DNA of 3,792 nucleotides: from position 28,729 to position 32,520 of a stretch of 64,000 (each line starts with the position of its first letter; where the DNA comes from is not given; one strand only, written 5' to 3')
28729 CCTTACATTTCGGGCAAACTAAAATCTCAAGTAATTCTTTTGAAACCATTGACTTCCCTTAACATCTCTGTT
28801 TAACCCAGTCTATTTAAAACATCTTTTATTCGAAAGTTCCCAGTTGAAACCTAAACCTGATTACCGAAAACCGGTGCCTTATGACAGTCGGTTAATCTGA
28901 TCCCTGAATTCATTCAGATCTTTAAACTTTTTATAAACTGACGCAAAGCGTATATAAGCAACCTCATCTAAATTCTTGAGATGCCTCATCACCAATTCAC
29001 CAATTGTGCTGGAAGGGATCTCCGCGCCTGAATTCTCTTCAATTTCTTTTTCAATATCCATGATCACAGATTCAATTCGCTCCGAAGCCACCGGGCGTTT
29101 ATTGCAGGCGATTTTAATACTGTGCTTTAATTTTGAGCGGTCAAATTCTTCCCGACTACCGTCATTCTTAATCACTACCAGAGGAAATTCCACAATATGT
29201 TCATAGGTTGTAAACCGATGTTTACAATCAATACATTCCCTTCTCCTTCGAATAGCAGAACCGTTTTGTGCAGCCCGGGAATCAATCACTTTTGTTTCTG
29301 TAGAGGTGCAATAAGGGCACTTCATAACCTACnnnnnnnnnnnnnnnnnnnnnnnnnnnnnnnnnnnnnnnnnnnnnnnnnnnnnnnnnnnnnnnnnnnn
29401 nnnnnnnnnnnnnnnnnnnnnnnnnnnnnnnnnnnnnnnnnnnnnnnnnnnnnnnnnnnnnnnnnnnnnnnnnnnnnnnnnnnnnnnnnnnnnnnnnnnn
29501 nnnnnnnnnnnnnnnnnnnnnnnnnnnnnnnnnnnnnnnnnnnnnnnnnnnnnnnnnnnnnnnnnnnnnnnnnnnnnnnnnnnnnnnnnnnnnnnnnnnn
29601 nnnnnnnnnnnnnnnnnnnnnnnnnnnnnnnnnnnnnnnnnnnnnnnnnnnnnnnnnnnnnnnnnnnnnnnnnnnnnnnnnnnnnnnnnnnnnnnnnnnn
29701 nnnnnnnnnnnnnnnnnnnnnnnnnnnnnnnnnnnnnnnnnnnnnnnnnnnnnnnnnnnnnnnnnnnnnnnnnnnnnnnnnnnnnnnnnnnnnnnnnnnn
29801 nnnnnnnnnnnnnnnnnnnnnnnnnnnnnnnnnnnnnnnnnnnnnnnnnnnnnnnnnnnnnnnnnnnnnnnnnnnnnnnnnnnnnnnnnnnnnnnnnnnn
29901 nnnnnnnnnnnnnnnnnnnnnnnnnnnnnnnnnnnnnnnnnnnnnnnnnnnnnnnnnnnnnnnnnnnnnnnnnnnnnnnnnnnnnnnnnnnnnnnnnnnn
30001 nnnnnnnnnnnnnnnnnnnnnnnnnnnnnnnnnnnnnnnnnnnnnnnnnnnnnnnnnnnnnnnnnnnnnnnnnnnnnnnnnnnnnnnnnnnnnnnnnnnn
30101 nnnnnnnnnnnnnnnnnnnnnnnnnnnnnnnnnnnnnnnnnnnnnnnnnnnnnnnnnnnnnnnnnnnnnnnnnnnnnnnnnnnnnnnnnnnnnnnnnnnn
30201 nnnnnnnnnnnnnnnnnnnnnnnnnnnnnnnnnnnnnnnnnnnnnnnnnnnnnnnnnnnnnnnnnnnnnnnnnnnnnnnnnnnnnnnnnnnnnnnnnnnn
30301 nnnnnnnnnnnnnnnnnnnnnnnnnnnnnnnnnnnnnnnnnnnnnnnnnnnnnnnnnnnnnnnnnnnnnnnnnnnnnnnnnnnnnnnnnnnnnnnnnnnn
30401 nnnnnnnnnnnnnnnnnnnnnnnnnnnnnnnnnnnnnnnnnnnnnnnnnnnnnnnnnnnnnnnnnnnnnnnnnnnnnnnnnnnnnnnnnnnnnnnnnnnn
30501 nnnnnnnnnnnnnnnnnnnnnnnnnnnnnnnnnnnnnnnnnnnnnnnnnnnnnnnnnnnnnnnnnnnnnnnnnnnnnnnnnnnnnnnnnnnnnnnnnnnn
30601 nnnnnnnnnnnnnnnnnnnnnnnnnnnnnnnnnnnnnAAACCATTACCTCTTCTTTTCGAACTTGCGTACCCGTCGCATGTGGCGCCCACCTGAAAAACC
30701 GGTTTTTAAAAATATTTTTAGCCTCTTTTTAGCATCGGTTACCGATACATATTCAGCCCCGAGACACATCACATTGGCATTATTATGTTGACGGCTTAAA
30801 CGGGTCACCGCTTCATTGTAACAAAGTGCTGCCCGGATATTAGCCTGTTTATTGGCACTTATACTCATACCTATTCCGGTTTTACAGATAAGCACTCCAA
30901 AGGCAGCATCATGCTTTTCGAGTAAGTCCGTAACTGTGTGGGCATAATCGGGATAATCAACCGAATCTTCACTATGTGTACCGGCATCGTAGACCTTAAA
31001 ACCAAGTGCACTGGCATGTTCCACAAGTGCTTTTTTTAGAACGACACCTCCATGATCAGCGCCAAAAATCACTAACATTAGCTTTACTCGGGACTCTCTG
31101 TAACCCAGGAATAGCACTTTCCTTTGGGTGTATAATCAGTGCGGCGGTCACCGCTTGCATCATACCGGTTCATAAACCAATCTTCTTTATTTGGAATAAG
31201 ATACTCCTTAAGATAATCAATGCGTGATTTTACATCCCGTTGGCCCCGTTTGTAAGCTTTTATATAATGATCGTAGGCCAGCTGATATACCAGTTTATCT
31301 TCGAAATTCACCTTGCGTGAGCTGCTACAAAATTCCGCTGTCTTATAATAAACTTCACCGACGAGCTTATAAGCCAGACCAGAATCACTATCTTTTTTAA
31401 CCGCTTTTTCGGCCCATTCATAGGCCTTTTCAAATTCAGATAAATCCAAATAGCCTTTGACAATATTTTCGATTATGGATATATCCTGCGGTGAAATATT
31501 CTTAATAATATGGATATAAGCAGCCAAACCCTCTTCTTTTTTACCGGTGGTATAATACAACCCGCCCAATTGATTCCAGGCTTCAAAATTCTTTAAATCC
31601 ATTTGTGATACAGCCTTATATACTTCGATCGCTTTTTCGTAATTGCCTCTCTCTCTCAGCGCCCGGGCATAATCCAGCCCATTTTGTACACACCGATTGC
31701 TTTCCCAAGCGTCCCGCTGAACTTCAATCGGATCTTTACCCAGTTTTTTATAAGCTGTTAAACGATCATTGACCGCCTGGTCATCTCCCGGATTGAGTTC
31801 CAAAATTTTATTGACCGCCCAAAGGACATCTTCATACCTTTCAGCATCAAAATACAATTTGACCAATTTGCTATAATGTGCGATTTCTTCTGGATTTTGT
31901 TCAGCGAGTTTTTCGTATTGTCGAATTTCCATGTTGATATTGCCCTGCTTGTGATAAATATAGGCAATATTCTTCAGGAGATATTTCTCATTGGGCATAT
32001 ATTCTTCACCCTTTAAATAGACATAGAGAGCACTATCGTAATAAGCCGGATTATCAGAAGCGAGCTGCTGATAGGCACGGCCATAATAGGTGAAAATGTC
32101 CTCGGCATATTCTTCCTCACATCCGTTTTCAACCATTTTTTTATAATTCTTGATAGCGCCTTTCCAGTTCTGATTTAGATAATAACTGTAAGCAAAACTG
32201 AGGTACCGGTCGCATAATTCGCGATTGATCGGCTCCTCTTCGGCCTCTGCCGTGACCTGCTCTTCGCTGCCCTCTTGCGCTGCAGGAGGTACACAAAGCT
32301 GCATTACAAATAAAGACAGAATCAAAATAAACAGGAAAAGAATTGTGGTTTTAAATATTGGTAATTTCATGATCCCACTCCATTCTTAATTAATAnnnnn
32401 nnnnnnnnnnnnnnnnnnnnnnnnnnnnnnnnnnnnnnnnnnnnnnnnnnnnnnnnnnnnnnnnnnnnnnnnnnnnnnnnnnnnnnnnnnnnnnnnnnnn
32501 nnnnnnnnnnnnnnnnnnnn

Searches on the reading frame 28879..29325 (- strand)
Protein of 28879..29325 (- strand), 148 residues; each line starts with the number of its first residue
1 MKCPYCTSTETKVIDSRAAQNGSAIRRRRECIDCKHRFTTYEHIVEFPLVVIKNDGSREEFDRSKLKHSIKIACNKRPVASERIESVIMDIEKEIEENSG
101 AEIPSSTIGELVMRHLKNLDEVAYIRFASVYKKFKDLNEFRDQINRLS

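Call 8: search_protein_families(library=pfam, proteins=[window:28879-29325:-], max_evalue=0.00001)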
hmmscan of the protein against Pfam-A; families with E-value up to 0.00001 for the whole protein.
window:28879-29325:- (148 aa): 2 families
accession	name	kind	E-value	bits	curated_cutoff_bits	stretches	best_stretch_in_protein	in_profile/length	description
PF03477.21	ATP-cone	-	4.9e-23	81.9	25.8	1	50-136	2-87/88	ATP cone domain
PF22811.2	Zn_ribbon_NrdR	-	1.4e-21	76.6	27.2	1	1-42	1-42/42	Transcriptional repressor NrdR-like, N-terminal domain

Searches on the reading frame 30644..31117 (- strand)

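Call 8: search_protein_families(library=pfam, proteins=[window:30644-31117:-], max_evalue=0.00001)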
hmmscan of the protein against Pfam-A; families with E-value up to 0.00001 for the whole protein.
window:30644-31117:- (157 aa): 1 family
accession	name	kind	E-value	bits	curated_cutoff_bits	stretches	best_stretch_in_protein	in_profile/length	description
PF02502.23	LacAB_rpiB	-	1.3e-48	164.9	24.7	1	16-152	1-137/138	Ribose/Galactose Isomerase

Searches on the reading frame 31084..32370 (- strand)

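Call 8: search_protein_families(library=pfam, proteins=[window:31084-32370:-], max_evalue=0.00001)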
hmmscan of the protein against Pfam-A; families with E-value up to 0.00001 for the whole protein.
window:31084-32370:- (428 aa): 6 families
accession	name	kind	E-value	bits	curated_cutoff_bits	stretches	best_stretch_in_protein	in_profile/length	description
PF13428.12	TPR_14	-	1.8e-13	50.1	23.5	0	232-269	5-42/44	Tetratricopeptide repeat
PF13414.12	TPR_11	-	2e-12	47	26.8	1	236-276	2-42/42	TPR repeat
PF14559.12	TPR_19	-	5e-09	36.8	25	0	238-284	1-47/68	Tetratricopeptide repeat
PF13432.12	TPR_16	-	6.7e-09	36.5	32.7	1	235-285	4-54/65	Tetratricopeptide repeat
PF13431.12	TPR_17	-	7.9e-07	29.3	24.4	0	258-280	9-31/34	Tetratricopeptide repeat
PF07719.23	TPR_2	-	1e-06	28.8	27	0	234-256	7-29/34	Tetratricopeptide repeat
